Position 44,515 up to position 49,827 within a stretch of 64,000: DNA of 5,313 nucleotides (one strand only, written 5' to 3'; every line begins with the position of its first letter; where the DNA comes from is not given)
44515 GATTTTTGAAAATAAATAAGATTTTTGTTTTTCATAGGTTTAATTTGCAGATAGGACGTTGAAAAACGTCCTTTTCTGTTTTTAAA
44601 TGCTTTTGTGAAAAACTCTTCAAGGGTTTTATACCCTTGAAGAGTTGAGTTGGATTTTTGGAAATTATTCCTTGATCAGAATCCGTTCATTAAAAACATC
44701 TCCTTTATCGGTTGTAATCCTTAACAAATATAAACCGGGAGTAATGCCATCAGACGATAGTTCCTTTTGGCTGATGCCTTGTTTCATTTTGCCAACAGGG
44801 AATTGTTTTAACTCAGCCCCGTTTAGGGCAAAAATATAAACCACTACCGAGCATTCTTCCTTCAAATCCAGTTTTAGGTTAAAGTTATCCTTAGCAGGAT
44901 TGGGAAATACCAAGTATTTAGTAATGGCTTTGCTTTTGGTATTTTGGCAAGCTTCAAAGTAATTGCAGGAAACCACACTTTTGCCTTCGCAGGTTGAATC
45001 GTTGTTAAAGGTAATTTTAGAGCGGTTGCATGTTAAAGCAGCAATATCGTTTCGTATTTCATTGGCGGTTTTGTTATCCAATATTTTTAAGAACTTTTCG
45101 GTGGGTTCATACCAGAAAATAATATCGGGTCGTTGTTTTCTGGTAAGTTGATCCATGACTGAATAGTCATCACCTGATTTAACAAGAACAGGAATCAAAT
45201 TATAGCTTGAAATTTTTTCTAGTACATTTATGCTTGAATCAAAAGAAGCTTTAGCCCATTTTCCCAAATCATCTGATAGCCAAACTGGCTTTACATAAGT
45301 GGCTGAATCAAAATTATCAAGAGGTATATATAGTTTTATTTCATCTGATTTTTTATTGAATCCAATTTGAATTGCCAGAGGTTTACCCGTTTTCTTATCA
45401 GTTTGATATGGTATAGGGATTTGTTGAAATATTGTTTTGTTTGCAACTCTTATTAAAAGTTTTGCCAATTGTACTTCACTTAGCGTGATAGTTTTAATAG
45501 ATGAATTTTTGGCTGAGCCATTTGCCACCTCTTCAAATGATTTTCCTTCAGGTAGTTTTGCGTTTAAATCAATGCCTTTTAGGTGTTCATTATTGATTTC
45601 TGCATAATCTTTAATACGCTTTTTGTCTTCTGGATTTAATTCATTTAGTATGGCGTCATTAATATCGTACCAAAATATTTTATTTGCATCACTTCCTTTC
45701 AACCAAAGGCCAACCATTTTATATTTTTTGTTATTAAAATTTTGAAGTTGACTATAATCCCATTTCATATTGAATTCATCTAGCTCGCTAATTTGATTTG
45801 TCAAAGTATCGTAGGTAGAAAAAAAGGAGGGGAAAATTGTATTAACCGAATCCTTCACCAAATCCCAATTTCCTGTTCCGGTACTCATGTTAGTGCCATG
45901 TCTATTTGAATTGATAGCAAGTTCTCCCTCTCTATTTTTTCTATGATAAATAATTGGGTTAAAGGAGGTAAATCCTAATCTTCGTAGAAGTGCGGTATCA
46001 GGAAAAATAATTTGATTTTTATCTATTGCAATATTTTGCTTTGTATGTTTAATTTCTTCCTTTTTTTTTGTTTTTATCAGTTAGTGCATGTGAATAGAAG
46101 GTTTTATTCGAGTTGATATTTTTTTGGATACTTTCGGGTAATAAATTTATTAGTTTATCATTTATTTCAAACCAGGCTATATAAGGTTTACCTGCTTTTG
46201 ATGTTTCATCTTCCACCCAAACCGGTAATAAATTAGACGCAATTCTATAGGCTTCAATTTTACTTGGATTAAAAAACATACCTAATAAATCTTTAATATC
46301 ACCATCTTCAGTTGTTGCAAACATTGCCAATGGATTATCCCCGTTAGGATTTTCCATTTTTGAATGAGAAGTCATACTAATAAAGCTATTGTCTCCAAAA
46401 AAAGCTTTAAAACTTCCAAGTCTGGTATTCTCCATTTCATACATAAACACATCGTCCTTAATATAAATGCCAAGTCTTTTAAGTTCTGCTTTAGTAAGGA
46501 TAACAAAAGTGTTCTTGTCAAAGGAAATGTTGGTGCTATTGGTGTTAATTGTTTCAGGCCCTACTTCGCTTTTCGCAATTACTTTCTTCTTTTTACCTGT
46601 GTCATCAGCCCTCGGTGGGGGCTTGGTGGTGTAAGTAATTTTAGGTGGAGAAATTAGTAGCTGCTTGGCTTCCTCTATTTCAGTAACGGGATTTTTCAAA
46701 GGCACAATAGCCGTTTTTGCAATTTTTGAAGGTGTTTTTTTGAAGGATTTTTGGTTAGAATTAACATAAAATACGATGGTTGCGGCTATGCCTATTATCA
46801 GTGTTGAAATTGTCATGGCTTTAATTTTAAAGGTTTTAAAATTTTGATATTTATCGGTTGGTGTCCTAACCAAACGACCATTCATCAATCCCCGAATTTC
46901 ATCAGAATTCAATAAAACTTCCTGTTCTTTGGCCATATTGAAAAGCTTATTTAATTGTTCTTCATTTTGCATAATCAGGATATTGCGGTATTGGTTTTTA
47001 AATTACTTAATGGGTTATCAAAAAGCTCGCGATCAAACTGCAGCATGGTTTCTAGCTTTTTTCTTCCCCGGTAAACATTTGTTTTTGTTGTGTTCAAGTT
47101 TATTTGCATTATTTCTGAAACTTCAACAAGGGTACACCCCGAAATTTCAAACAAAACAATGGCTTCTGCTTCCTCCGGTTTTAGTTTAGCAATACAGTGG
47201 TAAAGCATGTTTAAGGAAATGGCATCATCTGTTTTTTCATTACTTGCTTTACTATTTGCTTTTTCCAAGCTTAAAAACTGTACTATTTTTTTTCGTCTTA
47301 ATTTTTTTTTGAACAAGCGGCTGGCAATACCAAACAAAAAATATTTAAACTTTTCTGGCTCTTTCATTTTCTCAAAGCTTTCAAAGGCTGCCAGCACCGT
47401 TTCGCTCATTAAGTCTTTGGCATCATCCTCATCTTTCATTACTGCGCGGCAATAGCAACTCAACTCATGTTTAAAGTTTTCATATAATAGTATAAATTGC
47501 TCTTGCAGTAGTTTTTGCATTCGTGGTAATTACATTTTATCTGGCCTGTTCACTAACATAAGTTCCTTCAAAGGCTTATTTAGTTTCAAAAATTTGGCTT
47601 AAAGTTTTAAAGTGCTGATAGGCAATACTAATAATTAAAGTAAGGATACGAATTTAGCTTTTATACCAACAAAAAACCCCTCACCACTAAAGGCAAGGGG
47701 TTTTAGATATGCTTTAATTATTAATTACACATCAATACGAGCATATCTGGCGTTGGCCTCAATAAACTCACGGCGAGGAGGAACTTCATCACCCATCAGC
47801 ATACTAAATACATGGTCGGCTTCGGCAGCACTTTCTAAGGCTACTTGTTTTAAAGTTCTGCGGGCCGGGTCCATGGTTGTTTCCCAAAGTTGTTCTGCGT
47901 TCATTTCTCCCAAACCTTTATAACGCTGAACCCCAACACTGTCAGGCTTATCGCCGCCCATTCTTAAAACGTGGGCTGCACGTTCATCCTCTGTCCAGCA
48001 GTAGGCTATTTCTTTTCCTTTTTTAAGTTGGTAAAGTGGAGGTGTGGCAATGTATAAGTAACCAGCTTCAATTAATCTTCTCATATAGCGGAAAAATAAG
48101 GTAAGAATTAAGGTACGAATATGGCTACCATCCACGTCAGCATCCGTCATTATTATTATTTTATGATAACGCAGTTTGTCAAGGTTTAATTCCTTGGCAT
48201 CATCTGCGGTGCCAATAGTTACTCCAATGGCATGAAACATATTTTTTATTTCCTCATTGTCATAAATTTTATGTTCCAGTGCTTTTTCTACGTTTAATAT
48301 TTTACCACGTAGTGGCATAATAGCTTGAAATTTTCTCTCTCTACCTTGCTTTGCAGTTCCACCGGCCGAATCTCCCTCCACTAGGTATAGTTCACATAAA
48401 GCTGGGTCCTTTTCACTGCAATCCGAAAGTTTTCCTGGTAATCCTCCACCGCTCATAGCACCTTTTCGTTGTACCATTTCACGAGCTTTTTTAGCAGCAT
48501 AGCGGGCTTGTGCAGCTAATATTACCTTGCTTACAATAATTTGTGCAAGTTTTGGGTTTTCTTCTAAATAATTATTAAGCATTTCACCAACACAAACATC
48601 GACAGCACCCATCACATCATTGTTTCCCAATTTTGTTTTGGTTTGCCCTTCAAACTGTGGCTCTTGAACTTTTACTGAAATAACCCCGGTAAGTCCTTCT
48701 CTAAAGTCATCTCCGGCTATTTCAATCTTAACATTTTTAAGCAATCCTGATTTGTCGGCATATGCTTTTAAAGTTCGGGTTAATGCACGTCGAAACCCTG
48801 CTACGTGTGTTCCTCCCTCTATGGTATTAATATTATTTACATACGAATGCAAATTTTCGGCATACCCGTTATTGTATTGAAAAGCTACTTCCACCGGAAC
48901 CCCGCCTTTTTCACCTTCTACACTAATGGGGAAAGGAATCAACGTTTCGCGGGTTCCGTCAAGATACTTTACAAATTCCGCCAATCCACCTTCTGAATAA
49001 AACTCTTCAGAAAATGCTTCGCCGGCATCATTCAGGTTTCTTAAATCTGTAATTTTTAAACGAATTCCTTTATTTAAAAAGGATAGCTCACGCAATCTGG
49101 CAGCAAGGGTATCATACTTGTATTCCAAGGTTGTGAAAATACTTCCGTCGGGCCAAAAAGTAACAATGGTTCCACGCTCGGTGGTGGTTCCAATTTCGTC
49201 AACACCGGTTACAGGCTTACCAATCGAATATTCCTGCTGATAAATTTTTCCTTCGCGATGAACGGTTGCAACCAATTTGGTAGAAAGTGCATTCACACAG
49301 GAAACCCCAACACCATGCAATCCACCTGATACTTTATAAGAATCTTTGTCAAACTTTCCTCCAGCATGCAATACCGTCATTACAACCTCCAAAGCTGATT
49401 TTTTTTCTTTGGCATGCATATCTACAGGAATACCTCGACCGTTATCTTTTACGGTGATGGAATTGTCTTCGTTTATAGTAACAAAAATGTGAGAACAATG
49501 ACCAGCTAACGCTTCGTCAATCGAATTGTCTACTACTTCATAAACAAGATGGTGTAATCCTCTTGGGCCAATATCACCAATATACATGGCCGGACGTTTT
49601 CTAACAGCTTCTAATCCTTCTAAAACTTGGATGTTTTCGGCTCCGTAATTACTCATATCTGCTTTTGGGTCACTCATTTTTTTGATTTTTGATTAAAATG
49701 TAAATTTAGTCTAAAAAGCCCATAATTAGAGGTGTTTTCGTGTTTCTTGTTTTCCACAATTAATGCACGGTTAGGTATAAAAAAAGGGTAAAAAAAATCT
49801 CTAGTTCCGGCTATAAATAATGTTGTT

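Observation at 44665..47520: ECF sigma paired with an inner-membrane anti-sigma candidate that ends in a T9SS export signal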

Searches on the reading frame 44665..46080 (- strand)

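Call 5: search_protein_families(library=pfam, proteins=[window:44665-46080:-], max_evalue=1)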
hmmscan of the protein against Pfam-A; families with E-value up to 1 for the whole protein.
window:44665-46080:- (471 aa): 3 families
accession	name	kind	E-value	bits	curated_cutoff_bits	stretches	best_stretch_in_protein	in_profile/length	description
PF18962.6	Por_Secre_tail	-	4.6e-08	33.7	27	1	391-468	1-74/75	Secretion system C-terminal sorting domain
PF16313.11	DUF4953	-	0.15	11.7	24.2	1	92-152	77-139/316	Met-zincin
PF20597.4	pAdhesive_15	-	0.41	10.9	23.8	1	48-145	70-155/254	Putative Ice-binding-like adhesive domain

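Call 6: search_protein_families(library=ncbifam, proteins=[window:44665-46080:-], max_evalue=1)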
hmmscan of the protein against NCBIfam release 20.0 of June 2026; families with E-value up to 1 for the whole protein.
window:44665-46080:- (471 aa): 2 families
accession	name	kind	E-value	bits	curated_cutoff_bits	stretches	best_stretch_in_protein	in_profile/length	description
TIGR04183.1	Por_Secre_tail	domain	4.3e-09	36.2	23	1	391-470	1-72/72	T9SS type A sorting domain-containing protein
NF038113.1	T9SSA_dep_M36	equivalog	5.4e-07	28.2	885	1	380-469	787-868/869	T9SS-dependent M36 family metallopeptidase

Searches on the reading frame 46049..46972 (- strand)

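Call 5: search_protein_families(library=pfam, proteins=[window:46049-46972:-], max_evalue=1)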
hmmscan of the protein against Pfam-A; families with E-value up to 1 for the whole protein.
window:46049-46972:- (307 aa): 0 families

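Call 6: search_protein_families(library=ncbifam, proteins=[window:46049-46972:-], max_evalue=1)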
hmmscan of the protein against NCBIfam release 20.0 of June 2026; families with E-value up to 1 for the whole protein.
window:46049-46972:- (307 aa): 1 family
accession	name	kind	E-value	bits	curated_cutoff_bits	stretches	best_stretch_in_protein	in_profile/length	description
NF006064.0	PRK08207.2-2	equivalog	0.005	15.9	504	1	2-83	283-365/465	coproporphyrinogen III oxidase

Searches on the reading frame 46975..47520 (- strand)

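Call 5: search_protein_families(library=pfam, proteins=[window:46975-47520:-], max_evalue=1)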
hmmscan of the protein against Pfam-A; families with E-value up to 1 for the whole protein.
window:46975-47520:- (181 aa): 6 families
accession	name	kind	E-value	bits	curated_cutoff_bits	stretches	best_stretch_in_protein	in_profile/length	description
PF08281.18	Sigma70_r4_2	-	5.3e-12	45.6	25.7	1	104-156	2-54/54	Sigma-70, region 4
PF04542.20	Sigma70_r2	-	2.4e-09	37.3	24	1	12-78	1-69/71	Sigma-70 region 2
PF07638.17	Sigma70_ECF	-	1.6e-06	28.6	21.1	1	12-159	22-182/185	ECF sigma factor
PF04545.22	Sigma70_r4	-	0.0024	17.8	24.1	1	109-156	1-48/50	Sigma-70, region 4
PF03755.18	YicC-like_N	-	0.12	13.2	25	0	68-139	50-117/156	Endoribonuclease YicC-like, N-terminal region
PF02001.22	DUF134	-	0.17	12.9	27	1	113-159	35-81/98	Protein of unknown function DUF134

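Call 6: search_protein_families(library=ncbifam, proteins=[window:46975-47520:-], max_evalue=1)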
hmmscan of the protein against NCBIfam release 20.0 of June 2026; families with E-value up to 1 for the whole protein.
window:46975-47520:- (181 aa): 80 families (the best 25 are shown)
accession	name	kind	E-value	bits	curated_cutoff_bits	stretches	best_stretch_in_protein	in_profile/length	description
TIGR02954.1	Sig70_famx3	hypoth_equivalog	2.9e-19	69.5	188.5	1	6-161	15-168/170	RNA polymerase sigma-70 factor, TIGR02954 family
NF007226.0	PRK09644.1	equivalog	3.6e-19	69.4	199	1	16-165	10-162/166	RNA polymerase sigma factor SigM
TIGR02950.1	SigM_subfam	subfamily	4e-19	69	147.95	1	12-160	5-158/159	RNA polymerase sigma factor, SigM family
NF007215.0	PRK09637.1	equivalog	2.8e-18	66.5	212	1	12-160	6-154/181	RNA polymerase sigma factor SigZ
TIGR02959.1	SigZ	equivalog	6e-18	65.2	168.65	1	14-161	2-149/170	RNA polymerase sigma factor SigZ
NF009170.0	PRK12517.1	subfamily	1.8e-17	63.4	197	1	6-163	22-179/188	RNA polymerase sigma factor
TIGR02937.1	sigma70-ECF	superfamily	6.6e-17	61.6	42.9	1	12-159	6-164/165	sigma-70 family RNA polymerase sigma factor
NF058625.1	sigma_PG0214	equivalog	1.8e-16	60.3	130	1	6-160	3-161/170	GFO_1088 family ECF-type sigma factor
NF007223.0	PRK09641.1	equivalog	1.7e-15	57.3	209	1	6-161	17-185/187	RNA polymerase sigma factor SigW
NF007216.0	PRK09638.1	equivalog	1e-14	54.7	194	1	7-160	18-174/180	RNA polymerase sigma factor SigY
TIGR02989.1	Sig-70_gvs1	subfamily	1.6e-14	54.2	124.55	1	8-157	2-155/158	RNA polymerase sigma-70 factor, Rhodopirellula/Verrucomicrobium family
NF009198.0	PRK12546.1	equivalog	1.8e-14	53.9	270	1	20-165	20-166/188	RNA polymerase sigma factor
NF053879.1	RNAPolSigSigVBac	equivalog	1.8e-14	53.7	190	1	7-161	4-156/160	RNA polymerase sigma factor SigV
TIGR02983.1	SigE-fam_strep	subfamily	2.6e-14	53.4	141.55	1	6-160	5-158/162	SigE family RNA polymerase sigma factor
TIGR02985.1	Sig70_bacteroi1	subfamily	2.9e-13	50.3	126.4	1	8-158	2-160/162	RNA polymerase sigma-70 factor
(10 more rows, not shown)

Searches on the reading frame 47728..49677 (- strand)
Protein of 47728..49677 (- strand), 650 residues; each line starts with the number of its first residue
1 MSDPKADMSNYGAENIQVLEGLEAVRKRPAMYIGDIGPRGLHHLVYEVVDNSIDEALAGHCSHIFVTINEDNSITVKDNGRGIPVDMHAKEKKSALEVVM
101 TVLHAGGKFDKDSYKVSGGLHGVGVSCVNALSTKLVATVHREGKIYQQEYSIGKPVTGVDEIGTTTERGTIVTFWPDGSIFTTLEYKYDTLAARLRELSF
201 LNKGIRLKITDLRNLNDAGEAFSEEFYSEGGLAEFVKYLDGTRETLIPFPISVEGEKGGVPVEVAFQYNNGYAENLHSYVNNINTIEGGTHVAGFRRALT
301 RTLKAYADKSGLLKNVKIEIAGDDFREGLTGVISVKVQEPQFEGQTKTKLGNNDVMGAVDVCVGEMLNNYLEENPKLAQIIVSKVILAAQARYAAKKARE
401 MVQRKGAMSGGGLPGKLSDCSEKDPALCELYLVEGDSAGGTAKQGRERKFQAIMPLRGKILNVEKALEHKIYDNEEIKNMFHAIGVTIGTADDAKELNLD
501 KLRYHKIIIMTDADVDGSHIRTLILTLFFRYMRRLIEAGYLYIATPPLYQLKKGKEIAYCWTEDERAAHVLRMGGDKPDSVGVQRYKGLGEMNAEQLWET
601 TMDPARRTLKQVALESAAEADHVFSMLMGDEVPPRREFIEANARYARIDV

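Call 100: list_cluster_members(proteins=[window:47728-49677:-, window:41933-44530:+, P0001, window:46978-47520:-])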
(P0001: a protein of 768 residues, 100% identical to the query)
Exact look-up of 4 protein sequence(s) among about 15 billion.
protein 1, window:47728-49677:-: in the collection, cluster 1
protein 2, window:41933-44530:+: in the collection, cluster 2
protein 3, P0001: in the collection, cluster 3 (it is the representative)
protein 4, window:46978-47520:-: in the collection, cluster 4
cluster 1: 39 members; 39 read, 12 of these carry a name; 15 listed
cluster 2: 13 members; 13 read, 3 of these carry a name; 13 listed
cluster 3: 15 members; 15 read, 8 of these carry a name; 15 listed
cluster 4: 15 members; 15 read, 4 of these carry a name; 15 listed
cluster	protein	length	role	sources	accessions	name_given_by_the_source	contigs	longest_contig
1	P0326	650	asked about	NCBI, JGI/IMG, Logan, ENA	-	-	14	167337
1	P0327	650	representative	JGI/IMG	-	-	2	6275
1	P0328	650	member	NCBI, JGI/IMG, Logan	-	DNA gyrase subunit B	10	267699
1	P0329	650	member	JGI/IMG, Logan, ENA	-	DNA gyrase subunit B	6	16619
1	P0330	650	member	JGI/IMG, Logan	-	DNA gyrase subunit B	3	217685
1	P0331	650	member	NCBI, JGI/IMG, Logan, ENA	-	DNA gyrase subunit B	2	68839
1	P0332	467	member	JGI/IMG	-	-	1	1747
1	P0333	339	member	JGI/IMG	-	DNA gyrase subunit B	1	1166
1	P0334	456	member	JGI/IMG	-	DNA gyrase subunit B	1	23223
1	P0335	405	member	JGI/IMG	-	-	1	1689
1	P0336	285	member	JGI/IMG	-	-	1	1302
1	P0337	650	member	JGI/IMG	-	DNA gyrase subunit B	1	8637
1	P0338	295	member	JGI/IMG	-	-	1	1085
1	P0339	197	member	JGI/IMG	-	DNA gyrase subunit B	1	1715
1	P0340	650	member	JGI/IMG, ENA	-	DNA gyrase subunit B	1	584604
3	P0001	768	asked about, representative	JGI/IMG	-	hypothetical protein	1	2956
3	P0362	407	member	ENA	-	-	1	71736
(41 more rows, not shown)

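Call 102: find_encoding_contigs(protein=P0362, flank=2500, max_places=3)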
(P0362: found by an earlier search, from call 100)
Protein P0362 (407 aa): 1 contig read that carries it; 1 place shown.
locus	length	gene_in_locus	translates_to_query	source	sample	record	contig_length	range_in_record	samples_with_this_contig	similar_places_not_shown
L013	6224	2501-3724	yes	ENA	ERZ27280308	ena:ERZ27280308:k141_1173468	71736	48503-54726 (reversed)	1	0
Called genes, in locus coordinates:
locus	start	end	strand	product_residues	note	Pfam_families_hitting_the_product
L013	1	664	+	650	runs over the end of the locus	PF02518:HATPase_c, PF00204:DNA_gyraseB, PF01751:Toprim, PF00986:DNA_gyraseB_C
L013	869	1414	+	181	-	PF04542:Sigma70_r2, PF07638:Sigma70_ECF (weak), PF08281:Sigma70_r4_2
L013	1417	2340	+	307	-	-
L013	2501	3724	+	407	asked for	PF18962:Por_Secre_tail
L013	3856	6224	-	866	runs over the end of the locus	PF02861:Clp_N, PF13191:AAA_16 (weak), PF00004:AAA, PF17871:AAA_lid_9, PF00004:AAA, PF07724:AAA_2, PF07728:AAA_5, PF10431:ClpB_D2-small, +10 more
